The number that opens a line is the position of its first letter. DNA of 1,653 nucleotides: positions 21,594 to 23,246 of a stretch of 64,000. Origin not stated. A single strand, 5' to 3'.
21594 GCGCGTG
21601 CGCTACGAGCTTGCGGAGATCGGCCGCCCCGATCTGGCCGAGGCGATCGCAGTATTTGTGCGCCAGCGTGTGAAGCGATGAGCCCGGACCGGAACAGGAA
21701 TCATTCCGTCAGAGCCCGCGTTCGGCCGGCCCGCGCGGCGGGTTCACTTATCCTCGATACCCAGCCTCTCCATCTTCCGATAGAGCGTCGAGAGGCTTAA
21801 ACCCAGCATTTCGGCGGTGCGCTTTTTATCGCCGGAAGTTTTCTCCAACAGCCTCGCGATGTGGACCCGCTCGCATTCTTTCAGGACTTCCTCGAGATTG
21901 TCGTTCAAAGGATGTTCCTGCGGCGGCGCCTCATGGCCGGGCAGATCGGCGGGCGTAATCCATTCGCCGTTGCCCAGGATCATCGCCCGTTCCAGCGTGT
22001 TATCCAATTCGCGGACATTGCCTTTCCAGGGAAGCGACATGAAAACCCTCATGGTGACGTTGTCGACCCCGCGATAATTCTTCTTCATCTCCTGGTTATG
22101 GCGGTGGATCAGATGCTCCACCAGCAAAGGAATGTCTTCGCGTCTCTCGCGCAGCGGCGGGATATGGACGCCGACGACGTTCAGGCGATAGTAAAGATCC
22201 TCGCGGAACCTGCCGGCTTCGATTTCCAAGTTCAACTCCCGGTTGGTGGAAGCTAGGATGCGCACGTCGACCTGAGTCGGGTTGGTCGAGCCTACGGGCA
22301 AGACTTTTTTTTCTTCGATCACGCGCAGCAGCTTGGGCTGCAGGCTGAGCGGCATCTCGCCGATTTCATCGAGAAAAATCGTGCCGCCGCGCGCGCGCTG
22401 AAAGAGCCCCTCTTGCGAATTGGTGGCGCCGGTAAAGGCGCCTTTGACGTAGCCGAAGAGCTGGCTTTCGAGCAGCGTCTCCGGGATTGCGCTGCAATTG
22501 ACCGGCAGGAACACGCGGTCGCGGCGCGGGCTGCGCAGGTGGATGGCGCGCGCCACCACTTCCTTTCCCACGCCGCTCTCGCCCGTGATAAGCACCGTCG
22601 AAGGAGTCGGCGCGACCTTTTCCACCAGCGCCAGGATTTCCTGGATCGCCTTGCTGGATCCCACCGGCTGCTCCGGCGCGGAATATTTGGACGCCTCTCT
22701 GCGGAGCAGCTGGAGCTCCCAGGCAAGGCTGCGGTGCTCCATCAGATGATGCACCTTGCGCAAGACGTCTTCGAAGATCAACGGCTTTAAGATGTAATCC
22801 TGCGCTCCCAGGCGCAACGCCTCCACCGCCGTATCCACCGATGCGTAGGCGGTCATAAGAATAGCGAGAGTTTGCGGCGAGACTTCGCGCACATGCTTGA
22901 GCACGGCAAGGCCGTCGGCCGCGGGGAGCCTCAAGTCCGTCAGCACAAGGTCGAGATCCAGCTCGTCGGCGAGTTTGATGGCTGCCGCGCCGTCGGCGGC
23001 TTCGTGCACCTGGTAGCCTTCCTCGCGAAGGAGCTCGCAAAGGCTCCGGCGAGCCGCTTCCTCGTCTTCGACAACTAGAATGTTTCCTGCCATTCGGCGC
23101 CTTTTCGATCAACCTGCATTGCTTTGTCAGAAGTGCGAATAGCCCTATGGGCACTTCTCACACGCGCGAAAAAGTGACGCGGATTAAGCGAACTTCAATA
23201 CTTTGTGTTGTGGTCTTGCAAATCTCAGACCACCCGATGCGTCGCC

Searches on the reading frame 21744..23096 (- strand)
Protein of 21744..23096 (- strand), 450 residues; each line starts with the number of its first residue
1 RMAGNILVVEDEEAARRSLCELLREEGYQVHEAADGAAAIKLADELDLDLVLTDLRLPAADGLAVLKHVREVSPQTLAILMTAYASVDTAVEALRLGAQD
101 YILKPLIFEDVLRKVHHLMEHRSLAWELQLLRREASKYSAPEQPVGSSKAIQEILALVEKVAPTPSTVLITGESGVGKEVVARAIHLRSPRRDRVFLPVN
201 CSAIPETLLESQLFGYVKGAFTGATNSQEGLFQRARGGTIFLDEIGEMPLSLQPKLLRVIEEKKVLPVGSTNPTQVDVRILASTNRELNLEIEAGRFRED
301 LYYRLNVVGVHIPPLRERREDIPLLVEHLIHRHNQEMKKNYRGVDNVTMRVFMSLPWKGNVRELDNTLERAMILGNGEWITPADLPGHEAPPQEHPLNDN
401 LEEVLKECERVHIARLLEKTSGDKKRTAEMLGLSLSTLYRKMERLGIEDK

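Call 8: search_protein_families(library=pfam, proteins=[window:21744-23093:-])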
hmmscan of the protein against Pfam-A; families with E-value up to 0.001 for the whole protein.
window:21744-23093:- (449 aa): 8 families
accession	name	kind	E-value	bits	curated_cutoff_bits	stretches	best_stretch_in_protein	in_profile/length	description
PF00158.32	Sigma54_activat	-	4e-69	232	20.2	1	145-309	3-167/168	Sigma-54 interaction domain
PF00072.30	Response_reg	-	8.9e-28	97.1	30.2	1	5-114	1-110/111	Response regulator receiver domain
PF25601.1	AAA_lid_14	-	3.4e-24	84.9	27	1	315-388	1-74/87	AAA+ ATPase lid domain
PF14532.12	Sigma54_activ_2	-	3.5e-21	76.3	25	1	144-314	1-138/138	Sigma-54 interaction domain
PF02954.25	HTH_8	-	2.9e-11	43.3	22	1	404-443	2-41/42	Bacterial regulatory protein, Fis family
PF13191.12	AAA_16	-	1e-07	33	32.6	1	143-219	2-85/167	AAA ATPase domain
PF07728.20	AAA_5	-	3.4e-07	30.8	22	1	167-285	2-123/139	AAA domain (dynein-related subfamily)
PF18024.7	HTH_50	-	0.00014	21.9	27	1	399-446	3-49/50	Helix-turn-helix domain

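Call 14: find_encoding_contigs(protein=window:21744-23096:-, flank=10000, max_places=6)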
Protein window:21744-23096:- (450 aa): no gene with exactly this product is on record in the collection.
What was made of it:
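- Tried and rejected: A look-up of the activator with coordinates one codon too long found nothing (call 14).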

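Call 15: find_encoding_contigs(protein=window:21744-23093:-, flank=10000, max_places=6)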
Protein window:21744-23093:- (449 aa): 2 contigs read that carry it; 2 places shown.
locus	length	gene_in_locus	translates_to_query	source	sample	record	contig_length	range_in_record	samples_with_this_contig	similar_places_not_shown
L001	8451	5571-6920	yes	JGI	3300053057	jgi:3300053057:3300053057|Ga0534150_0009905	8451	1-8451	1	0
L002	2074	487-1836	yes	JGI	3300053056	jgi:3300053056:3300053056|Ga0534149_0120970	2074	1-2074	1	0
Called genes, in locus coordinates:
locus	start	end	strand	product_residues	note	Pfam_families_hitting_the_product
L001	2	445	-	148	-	?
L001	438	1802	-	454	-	PF00501:AMP-binding, PF14535:AMP-binding_C_2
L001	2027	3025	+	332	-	PF02423:OCD_Mu_crystall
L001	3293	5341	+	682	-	PF01590:GAF, PF13185:GAF_2, PF08448:PAS_4, PF00989:PAS, PF13188:PAS_8, PF13426:PAS_9, PF00512:HisKA, PF02518:HATPase_c, +3 more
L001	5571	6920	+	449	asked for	PF00072:Response_reg, PF00158:Sigma54_activat, PF13191:AAA_16 (weak), PF14532:Sigma54_activ_2, PF07728:AAA_5 (weak), PF25601:AAA_lid_14, PF02954:HTH_8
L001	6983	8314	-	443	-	-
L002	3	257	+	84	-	?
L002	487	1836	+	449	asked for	PF00072:Response_reg, PF00158:Sigma54_activat, PF13191:AAA_16 (weak), PF14532:Sigma54_activ_2, PF07728:AAA_5 (weak), PF25601:AAA_lid_14, PF02954:HTH_8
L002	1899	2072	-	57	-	?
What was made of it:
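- Tried and rejected: It was repeated correctly in call 15.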

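Call 19: search_protein_families(library=ncbifam, proteins=[window:21744-23093:-])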
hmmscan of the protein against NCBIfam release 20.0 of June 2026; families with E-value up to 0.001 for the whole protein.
window:21744-23093:- (449 aa): 120 families (the best 25 are shown)
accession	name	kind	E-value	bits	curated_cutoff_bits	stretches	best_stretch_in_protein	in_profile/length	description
NF008469.0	PRK11361.1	equivalog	4.3e-131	437.8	714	1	4-447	6-457/461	acetoacetate metabolism transcriptional regulator AtoC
TIGR01818.1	ntrC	equivalog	6.1e-117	391.2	558.6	1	5-390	1-383/463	nitrogen regulation protein NR(I)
NF007689.0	PRK10365.1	equivalog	2.5e-115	385.8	760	1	4-443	7-441/441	sigma-54-dependent response regulator transcription factor ZraR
TIGR02915.1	PEP_resp_reg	equivalog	7.4e-113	377.7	502.6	1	5-446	1-444/445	PEP-CTERM-box response regulator transcription factor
NF051870.1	NAssimRespRegNtrX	equivalog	1.2e-104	350.8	600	1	4-446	3-452/452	nitrogen assimilation response regulator NtrX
NF041946.1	LuxO_transreg_Vib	equivalog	1.1e-103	347.5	800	1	22-385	16-377/463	quorum-sensing sigma-54 dependent transcriptional regulator LuxO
NF041552.1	TF_PrdR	equivalog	4e-103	345.7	795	1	126-443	250-575/577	sigma-54 dependent transcriptional regulator PrdR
NF011695.0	PRK15115.1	equivalog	2e-99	333.3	763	1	3-445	7-437/445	two-component system response regulator GlrR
NF008176.1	PRK10923.1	equivalog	7.5e-98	328.1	620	1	3-387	4-384/469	nitrogen regulation protein NR(I)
TIGR01817.1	nifA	equivalog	1.1e-95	321.5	528.85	1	134-399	189-453/534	nif-specific transcriptional activator NifA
NF038308.1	RNA_repair_RtcR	equivalog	5e-94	316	650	1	16-386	53-434/530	RNA repair transcriptional activator RtcR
NF003451.0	PRK05022.1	equivalog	8.5e-92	308.5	476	1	132-447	181-511/512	nitric oxide reductase transcriptional regulator NorR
NF049963.1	RespRegFlgRCampy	domain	8.3e-91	305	750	1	4-443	2-426/429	fla regulon two-component system response regulator FlgR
NF050807.1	TransRegFlbDCaul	equivalog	2e-89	300.6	750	1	146-442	123-436/454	sigma-54-dependent transcriptional regulator FlbD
TIGR02329.1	propionate_PrpR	equivalog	1.3e-84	284.8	499.2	1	141-442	212-525/526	propionate catabolism operon regulatory protein PrpR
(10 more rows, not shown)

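Call 22: find_homologous_proteins(query=window:21744-23093:-, max_evalue=1e-60)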
Query window:21744-23093:- (449 aa): 7923 proteins with E <= 1e-60 among 8000 candidates; the best 120 are listed.
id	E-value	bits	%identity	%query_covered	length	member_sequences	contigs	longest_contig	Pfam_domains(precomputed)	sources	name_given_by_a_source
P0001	2.4e-279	944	96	100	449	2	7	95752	PF00158.33,PF25601.2,PF02954.26,PF14532.13,PF07728.21,PF00072.31,PF13191.13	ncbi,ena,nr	ncbi:MAG: Fis family transcriptional regulator [Deltaproteobacteria bacterium RIFCSPLOWO2_12_FULL_60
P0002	1.2e-278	942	95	100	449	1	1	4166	PF00158.33,PF25601.2,PF02954.26,PF14532.13,PF07728.21,PF00072.31,PF13191.13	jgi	-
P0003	9.6e-240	814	81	100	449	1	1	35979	PF00158.33,PF25601.2,PF02954.26,PF14532.13,PF07728.21,PF00072.31,PF13191.13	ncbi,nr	ncbi:MAG: sigma-54-dependent Fis family transcriptional regulator [Deltaproteobacteria bacterium]|nr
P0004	3.0e-239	812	81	100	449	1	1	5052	PF00158.33,PF25601.2,PF02954.26,PF14532.13,PF07728.21,PF00072.31,PF13191.13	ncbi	-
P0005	2.4e-238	809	81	100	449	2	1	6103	PF00158.33,PF25601.2,PF02954.26,PF14532.13,PF07728.21,PF00072.31,PF13191.13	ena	-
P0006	7.2e-237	804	81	100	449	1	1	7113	PF00158.33,PF25601.2,PF02954.26,PF14532.13,PF07728.21,PF00072.31,PF13191.13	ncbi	-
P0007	7.3e-237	804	80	100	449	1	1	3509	PF00158.33,PF25601.2,PF02954.26,PF14532.13,PF07728.21,PF00072.31,PF13191.13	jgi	jgi:two-component system response regulator PilR (NtrC family)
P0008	7.9e-237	804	81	99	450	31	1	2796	PF00158.33,PF25601.2,PF02954.26,PF14532.13,PF07728.21,PF00072.31,PF13191.13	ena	-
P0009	9.7e-237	804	81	99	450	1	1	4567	PF00158.33,PF25601.2,PF02954.26,PF14532.13,PF07728.21,PF00072.31,PF13191.13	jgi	-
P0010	1.0e-236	804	81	99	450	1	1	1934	PF00158.33,PF25601.2,PF02954.26,PF14532.13,PF07728.21,PF00072.31,PF13191.13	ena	-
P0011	1.0e-236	804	80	99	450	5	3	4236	PF00158.33,PF25601.2,PF02954.26,PF14532.13,PF07728.21,PF00072.31,PF13191.13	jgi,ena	-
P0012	1.6e-236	803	81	99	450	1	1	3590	PF00158.33,PF25601.2,PF02954.26,PF14532.13,PF07728.21,PF00072.31,PF13191.13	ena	-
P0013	1.6e-236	803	80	100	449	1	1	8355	PF00158.33,PF25601.2,PF02954.26,PF14532.13,PF07728.21,PF00072.31,PF13191.13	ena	-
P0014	1.8e-236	803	81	99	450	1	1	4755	PF00158.33,PF25601.2,PF02954.26,PF14532.13,PF07728.21,PF00072.31,PF13191.13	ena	-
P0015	2.2e-236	803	81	99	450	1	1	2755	PF00158.33,PF25601.2,PF02954.26,PF14532.13,PF07728.21,PF00072.31,PF13191.13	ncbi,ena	ncbi:MAG: sigma-54 dependent transcriptional regulator [Candidatus Binatota bacterium]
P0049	1.9e-226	770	78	100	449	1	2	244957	PF00158.33,PF25601.2,PF02954.26,PF14532.13,PF07728.21,PF00072.31,PF13191.13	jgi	jgi:DNA-binding NtrC family response regulator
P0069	1.3e-219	747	75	99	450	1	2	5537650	PF00158.33,PF25601.2,PF02954.26,PF14532.13,PF07728.21,PF00072.31,PF13191.13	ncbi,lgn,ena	-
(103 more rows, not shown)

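Call 23: find_encoding_contigs(protein=P0001, flank=10000, max_places=2)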
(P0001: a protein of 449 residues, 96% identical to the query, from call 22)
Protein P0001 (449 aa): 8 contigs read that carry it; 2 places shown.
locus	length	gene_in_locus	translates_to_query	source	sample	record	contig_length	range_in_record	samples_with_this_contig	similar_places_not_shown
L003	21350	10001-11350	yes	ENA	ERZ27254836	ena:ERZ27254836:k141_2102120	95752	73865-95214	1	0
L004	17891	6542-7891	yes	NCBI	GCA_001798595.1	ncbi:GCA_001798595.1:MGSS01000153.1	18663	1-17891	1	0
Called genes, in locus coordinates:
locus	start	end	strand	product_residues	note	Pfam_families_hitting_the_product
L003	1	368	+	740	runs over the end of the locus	PF19312:NtrY_N (weak), PF00672:HAMP, PF00989:PAS, PF08448:PAS_4, PF13188:PAS_8 (weak), PF13426:PAS_9, PF00512:HisKA, PF02518:HATPase_c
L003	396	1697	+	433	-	PF00072:Response_reg, PF03331:LpxC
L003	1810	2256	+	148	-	PF09969:DUF2203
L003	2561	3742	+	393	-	PF08331:QueG_DUF1730, PF13187:Fer4_9 (faint), PF12838:Fer4_7 (faint), PF14697:Fer4_21 (faint), PF00037:Fer4 (faint), PF13484:Fer4_16, PF13513:HEAT_EZ (weak), PF13646:HEAT_2, +2 more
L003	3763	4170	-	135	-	PF13279:4HBT_2, PF03061:4HBT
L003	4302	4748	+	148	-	-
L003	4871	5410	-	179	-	PF06347:SH3_4 (weak), PF08239:SH3_3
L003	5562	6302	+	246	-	PF00691:OmpA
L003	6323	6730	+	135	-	-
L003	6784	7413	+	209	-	PF13441:Gly-zipper_YMGG, PF00691:OmpA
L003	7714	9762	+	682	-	PF01590:GAF, PF13185:GAF_2, PF08448:PAS_4, PF00989:PAS, PF13188:PAS_8, PF13426:PAS_9, PF00512:HisKA, PF02518:HATPase_c, +2 more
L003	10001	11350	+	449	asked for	PF00072:Response_reg, PF00158:Sigma54_activat, PF13191:AAA_16 (weak), PF14532:Sigma54_activ_2, PF07728:AAA_5 (weak), PF25601:AAA_lid_14, PF02954:HTH_8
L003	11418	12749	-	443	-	-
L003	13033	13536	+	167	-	PF04969:CS (weak), PF00011:HSP20, PF17886:ArsA_HSP20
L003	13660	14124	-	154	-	PF02566:OsmC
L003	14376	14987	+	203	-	PF02482:Ribosomal_S30AE, PF00313:CSD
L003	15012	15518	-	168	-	PF00582:Usp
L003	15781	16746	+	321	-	PF00483:NTP_transferase, PF12804:NTP_transf_3 (weak)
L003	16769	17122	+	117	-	PF11154:DUF2934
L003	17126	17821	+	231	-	PF00199:Catalase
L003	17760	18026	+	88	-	PF06628:Catalase-rel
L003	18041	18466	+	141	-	PF10025:DUF2267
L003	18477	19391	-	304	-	PF00582:Usp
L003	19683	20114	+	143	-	PF00582:Usp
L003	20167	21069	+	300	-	PF01040:UbiA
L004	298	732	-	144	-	PF13279:4HBT_2, PF03061:4HBT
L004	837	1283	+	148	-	-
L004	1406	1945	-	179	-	PF06347:SH3_4 (weak), PF08239:SH3_3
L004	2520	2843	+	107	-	PF00691:OmpA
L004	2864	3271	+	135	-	-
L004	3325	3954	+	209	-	PF13441:Gly-zipper_YMGG, PF00691:OmpA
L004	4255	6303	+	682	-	PF01590:GAF, PF13185:GAF_2, PF08448:PAS_4, PF00989:PAS, PF13188:PAS_8, PF13426:PAS_9, PF00512:HisKA, PF02518:HATPase_c, +2 more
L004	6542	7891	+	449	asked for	PF00072:Response_reg, PF00158:Sigma54_activat, PF13191:AAA_16 (weak), PF14532:Sigma54_activ_2, PF07728:AAA_5 (weak), PF25601:AAA_lid_14, PF02954:HTH_8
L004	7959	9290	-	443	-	-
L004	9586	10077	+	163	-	PF00011:HSP20, PF04969:CS (weak), PF17886:ArsA_HSP20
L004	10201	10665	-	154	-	PF02566:OsmC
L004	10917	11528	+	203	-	PF02482:Ribosomal_S30AE, PF00313:CSD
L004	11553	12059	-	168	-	PF00582:Usp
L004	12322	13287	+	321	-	PF00483:NTP_transferase, PF12804:NTP_transf_3 (weak)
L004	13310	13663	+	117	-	PF11154:DUF2934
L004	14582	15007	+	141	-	PF10025:DUF2267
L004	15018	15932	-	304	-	PF00582:Usp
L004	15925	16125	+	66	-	-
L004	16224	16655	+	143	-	PF00582:Usp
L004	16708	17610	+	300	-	PF01040:UbiA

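Call 24: find_encoding_contigs(protein=P0069, flank=10000, max_places=2)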
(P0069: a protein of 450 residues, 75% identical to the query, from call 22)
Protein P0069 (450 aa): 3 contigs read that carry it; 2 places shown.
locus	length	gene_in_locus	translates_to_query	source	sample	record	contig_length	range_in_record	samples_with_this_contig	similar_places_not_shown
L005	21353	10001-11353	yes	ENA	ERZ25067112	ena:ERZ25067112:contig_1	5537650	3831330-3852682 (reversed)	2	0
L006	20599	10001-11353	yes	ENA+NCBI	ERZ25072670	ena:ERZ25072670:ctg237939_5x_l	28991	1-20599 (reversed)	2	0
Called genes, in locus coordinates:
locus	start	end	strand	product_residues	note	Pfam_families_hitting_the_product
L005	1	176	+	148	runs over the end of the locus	PF00903:Glyoxalase, PF12681:Glyoxalase_2 (faint), PF13669:Glyoxalase_4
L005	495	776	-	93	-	-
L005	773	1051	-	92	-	PF14076:DUF4258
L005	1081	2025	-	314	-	PF00106:adh_short, PF08659:KR, PF13561:adh_short_C2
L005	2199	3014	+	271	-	PF00106:adh_short, PF08659:KR, PF13561:adh_short_C2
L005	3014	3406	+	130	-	PF24724:DUF7676 (weak), PF22684:LFE_1968-like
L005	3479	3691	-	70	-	PF10049:DUF2283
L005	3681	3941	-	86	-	-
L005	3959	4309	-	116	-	PF07110:EthD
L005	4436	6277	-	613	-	PF02129:Peptidase_S15, PF08530:PepX_C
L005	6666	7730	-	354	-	PF00248:Aldo_ket_red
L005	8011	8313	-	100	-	PF02311:AraC_binding (weak), PF07883:Cupin_2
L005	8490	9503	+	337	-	PF00355:Rieske, PF19298:KshA_C (weak), PF19112:VanA_C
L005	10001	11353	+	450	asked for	PF00072:Response_reg, PF00158:Sigma54_activat, PF13191:AAA_16 (weak), PF14532:Sigma54_activ_2, PF07728:AAA_5 (weak), PF25601:AAA_lid_14, PF02954:HTH_8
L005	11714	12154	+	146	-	PF00293:NUDIX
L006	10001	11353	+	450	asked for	PF00072:Response_reg, PF00158:Sigma54_activat, PF13191:AAA_16 (weak), PF14532:Sigma54_activ_2, PF07728:AAA_5 (weak), PF25601:AAA_lid_14, PF02954:HTH_8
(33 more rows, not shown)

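Call 25: find_encoding_contigs(protein=P0049, flank=10000, max_places=2)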
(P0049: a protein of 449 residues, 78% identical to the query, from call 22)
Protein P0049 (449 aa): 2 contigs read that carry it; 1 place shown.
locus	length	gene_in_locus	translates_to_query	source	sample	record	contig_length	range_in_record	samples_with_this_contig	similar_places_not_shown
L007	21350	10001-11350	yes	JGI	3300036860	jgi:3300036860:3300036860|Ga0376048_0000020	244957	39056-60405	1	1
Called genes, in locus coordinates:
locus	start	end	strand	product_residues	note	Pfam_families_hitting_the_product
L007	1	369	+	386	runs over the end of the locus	PF02771:Acyl-CoA_dh_N, PF02770:Acyl-CoA_dh_M, PF00441:Acyl-CoA_dh_1, PF22924:ACOX_C_alpha1 (weak), PF08028:Acyl-CoA_dh_2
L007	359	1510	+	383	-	PF02771:Acyl-CoA_dh_N, PF02770:Acyl-CoA_dh_M, PF00441:Acyl-CoA_dh_1, PF08028:Acyl-CoA_dh_2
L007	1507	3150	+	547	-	PF01039:Carboxyl_trans, PF03255:ACCA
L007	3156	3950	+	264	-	PF04055:Radical_SAM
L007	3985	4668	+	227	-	PF02433:FixO (faint), PF22085:NorB_cytochrome_c-like (weak), PF13442:Cytochrome_CBB3 (weak), PF00034:Cytochrom_C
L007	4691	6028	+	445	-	PF00115:COX1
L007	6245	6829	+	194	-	PF01814:Hemerythrin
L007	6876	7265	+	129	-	PF00571:CBS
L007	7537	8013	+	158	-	PF00582:Usp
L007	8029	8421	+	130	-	-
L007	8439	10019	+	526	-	PF08448:PAS_4, PF24820:Diguanyl_cycl_sensor (faint), PF00989:PAS, PF13188:PAS_8 (weak), PF08448:PAS_4 (weak), PF13426:PAS_9, PF00512:HisKA, PF02518:HATPase_c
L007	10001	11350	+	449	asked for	PF00072:Response_reg, PF00158:Sigma54_activat, PF13191:AAA_16 (weak), PF14532:Sigma54_activ_2, PF07728:AAA_5, PF25601:AAA_lid_14, PF02954:HTH_8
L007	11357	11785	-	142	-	PF00582:Usp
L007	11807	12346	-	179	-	PF04981:NMD3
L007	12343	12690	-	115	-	PF13453:Zn_ribbon_TFIIB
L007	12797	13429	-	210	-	-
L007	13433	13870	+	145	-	PF00571:CBS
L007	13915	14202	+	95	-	-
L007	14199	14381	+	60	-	PF00582:Usp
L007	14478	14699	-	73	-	-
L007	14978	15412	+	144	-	PF00571:CBS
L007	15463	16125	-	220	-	PF00156:Pribosyltran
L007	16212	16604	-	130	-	PF00571:CBS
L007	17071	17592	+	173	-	PF02482:Ribosomal_S30AE, PF00313:CSD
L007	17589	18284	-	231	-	PF00582:Usp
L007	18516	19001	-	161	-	PF04073:tRNA_edit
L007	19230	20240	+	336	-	PF00483:NTP_transferase, PF12804:NTP_transf_3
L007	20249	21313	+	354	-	-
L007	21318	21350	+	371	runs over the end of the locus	PF05138:PaaA_PaaC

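Call 29: find_related_loci(query=A1, collection=genome_contigs, flank=10000)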
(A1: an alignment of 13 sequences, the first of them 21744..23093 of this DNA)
Query A1 (449 aa) in genome_contigs; peptide patterns used: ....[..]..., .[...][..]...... (x = any residue, [..] = any of these).
600 stretches matched a pattern (row limit reached: there are more); 596 encode a relative of the query (tblastn E <= 1e-3); the best 80 are kept; 80 distinct loci.
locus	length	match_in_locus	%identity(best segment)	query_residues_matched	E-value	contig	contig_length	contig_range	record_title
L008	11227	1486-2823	81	1-446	0e+0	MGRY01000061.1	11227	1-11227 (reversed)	MAG: Deltaproteobacteria bacterium RIFCSPLOWO2_02_56_12 rifcsplowo2_02_sub10_scaffold_1987, whole genome shotgun sequenc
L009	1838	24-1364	72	3-447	0e+0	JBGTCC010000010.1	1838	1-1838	MAG: Thermodesulfobacteriota bacterium isolate JTS-RE110 k141_11995578, whole genome shotgun sequence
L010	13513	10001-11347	69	1-448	0e+0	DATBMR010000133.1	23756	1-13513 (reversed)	MAG TPA_asm: Candidatus Binatia bacterium isolate SMAG_U4003 k141_4086589, whole genome shotgun sequence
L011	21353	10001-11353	68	1-449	0e+0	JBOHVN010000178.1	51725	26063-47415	MAG: Candidatus Binatia bacterium isolate M3-S_metawrap_bin.190 k127_3318332, whole genome shotgun sequence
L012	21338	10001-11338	61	3-446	0e+0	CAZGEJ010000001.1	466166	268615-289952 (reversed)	MAG TPA_asm: uncultured Candidatus Binatia bacterium isolate binchicken_co319_203 genome assembly, contig: NODE_12_lengt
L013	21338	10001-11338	63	3-446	0e+0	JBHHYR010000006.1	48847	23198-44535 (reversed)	MAG: Candidatus Binatia bacterium isolate Maj_2_bin.38 NODE_216_length_48847_cov_6.939888, whole genome shotgun sequence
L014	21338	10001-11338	60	3-446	1e-173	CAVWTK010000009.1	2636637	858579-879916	MAG: uncultured bacterium isolate MFD05442.bin.2.281 genome assembly, contig: contig_9973, whole genome shotgun sequence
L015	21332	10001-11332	61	5-446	6e-171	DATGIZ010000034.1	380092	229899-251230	MAG TPA_asm: Candidatus Binatia bacterium isolate SMAG_U9820 k141_1414206, whole genome shotgun sequence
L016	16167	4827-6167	52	1-446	3e-156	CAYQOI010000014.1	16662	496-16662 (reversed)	MAG TPA_asm: uncultured Cytophagia bacterium isolate SRP162660_co2_222 genome assembly, contig: NODE_1241_length_16662_c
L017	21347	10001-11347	66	1-448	0e+0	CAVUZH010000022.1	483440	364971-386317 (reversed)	MAG: uncultured delta proteobacterium isolate MFD05567.bin.2.276 genome assembly, contig: contig_74933, whole genome sho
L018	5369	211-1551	49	3-449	4e-144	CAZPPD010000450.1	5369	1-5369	MAG TPA_asm: uncultured Alcaligenaceae bacterium isolate SRP128890_co1_173 genome assembly, contig: NODE_20397_length_53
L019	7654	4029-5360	51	3-442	9e-143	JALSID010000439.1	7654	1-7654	MAG: Planctomycetota bacterium isolate 354-166_metabat2_scaf2bin.013 354-166_scaffold_9362_c1, whole genome shotgun sequ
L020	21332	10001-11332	53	3-447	5e-151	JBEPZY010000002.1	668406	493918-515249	MAG: Gemmatales bacterium isolate 03V1_S199.semibin_refined.050_sub NODE_7_length_668406_cov_14.582445, whole genome sho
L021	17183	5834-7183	50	4-446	2e-141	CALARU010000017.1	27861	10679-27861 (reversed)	MAG TPA_asm: uncultured Planctomycetaceae bacterium isolate ERR2206759_bin.85_CONCOCT_v1.1_MAG genome assembly, contig:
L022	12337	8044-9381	50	4-446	6e-140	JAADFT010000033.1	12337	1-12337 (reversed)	MAG: Calditrichota bacterium isolate M_MaxBin.061 contig-127_13197, whole genome shotgun sequence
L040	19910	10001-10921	60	141-446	2e-120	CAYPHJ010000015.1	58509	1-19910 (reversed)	MAG TPA_asm: uncultured Syntrophobacteraceae bacterium isolate SRP217488_co1_39 genome assembly, contig: NODE_163_length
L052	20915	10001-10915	58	144-446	6e-116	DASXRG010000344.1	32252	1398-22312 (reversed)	MAG TPA_asm: Candidatus Binatia bacterium isolate SMAG_U4633 k141_1202430, whole genome shotgun sequence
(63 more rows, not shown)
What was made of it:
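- Binatia genomes encode paralogous activators next to similar genes (L040-L052; call 29).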
